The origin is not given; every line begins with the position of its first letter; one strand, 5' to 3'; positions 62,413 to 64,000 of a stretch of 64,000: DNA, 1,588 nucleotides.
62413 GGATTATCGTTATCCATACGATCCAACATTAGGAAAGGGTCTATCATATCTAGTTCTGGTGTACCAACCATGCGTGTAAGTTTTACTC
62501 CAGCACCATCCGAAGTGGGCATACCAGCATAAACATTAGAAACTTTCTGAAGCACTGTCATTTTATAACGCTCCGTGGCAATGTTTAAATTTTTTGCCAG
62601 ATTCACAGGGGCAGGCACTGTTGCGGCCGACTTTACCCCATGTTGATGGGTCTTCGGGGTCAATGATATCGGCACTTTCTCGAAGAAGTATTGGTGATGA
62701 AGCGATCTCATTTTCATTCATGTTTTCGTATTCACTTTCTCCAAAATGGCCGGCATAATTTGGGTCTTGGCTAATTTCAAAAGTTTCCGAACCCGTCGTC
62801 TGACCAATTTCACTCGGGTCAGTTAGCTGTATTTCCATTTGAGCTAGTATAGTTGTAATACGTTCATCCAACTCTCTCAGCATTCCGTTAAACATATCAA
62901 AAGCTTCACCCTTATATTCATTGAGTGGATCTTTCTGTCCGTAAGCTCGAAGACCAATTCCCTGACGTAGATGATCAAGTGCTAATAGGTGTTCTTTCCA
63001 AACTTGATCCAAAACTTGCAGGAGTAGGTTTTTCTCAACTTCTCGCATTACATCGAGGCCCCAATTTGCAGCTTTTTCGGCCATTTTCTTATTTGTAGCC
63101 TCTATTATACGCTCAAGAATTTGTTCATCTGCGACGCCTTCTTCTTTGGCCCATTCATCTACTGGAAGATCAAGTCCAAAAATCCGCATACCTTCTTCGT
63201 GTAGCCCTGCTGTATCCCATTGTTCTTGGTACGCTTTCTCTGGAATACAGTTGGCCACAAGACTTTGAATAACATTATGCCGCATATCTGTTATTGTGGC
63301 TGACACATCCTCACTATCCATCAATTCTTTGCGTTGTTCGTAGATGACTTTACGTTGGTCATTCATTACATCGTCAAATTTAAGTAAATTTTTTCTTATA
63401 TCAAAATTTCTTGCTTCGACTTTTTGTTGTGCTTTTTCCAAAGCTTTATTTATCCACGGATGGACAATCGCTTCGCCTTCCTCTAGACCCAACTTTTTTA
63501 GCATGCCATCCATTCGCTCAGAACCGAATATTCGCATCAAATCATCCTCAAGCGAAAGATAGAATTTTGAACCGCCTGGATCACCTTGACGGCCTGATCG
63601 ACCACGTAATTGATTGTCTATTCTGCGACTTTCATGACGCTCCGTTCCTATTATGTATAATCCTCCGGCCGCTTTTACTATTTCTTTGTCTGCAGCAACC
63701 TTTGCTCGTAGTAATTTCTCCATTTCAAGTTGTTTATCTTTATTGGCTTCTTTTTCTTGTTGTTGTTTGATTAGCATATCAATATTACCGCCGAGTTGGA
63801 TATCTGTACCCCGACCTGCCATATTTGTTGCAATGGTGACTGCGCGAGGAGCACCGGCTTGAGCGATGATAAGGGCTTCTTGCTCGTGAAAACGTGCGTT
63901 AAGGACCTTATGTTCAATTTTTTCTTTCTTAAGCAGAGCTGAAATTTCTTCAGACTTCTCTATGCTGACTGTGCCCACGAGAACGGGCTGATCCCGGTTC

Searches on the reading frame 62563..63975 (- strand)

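Call 69: search_protein_families(library=pfam, proteins=[window:62563-63975:-], max_evalue=0.00001)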
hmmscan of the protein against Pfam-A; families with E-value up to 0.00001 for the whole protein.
window:62563-63975:- (470 aa): 3 families
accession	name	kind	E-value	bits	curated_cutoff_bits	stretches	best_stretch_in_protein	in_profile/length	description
PF21090.3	P-loop_SecA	-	2.2e-77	259.7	27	1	1-167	39-205/205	SecA P-loop domain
PF07516.18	SecA_SW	-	1e-70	238.4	26.7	1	169-380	1-199/200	SecA Wing and Scaffold domain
PF02810.21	SEC-C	-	1.8e-08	34.6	20.4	1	451-468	1-18/19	SEC-C motif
